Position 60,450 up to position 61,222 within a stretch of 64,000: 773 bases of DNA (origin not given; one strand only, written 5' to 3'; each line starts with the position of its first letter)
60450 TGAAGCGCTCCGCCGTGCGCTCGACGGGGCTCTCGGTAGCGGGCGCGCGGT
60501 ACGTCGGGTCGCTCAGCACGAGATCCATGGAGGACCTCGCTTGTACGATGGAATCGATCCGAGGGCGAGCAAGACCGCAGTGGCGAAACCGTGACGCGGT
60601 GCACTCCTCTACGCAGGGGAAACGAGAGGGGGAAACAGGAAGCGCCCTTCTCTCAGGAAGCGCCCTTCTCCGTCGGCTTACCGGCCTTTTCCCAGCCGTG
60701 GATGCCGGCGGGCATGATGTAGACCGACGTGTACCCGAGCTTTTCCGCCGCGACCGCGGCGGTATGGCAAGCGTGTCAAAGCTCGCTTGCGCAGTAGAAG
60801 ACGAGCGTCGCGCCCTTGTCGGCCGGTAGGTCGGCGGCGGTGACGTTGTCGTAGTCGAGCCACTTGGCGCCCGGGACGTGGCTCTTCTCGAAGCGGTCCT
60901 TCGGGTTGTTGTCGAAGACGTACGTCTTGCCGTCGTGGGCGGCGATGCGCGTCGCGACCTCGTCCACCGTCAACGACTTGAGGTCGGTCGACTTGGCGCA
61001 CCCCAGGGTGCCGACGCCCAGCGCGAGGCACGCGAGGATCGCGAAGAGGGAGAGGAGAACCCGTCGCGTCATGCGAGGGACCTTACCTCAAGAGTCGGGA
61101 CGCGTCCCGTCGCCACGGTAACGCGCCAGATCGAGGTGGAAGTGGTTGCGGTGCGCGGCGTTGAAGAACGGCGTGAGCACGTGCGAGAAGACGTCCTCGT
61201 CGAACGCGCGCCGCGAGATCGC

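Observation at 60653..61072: In-frame TGA inside a rhodanese-domain lipoprotein gene, followed by an fdhF-like SECIS hairpin: candidate selenoprotein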

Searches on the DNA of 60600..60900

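Call 36: search_rna_families(source=window, start=60600, end=60900, threshold=evalue, max_evalue=10)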
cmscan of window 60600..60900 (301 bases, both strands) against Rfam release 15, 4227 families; matches with E-value up to 10: 2.
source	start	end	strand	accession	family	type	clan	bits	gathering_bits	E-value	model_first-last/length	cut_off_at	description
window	60739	60772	+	RF02808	PyrR210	Gene; snRNA; snoRNA; HACA-box;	-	21.1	59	0.057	4-38/59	no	Pyrobaculum sRNA 210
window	60691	60767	-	RF04131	mir-2032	Gene; miRNA;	-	15.4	100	3.3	1-77/77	no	mir-2032 microRNA precursor family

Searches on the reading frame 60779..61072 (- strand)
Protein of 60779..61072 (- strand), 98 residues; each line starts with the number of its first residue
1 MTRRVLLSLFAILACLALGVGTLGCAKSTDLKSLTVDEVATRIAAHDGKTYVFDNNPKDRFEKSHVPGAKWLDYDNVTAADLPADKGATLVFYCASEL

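Call 4: search_protein_families(library=pfam, proteins=[window:60779-61072:-], max_evalue=0.01)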
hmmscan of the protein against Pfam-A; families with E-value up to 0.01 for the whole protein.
seq(98 aa): 1 family
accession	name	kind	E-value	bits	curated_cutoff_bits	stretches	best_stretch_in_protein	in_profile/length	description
PF00581.25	Rhodanese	-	3.7e-06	27.7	22.2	1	36-96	2-70/102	Rhodanese-like domain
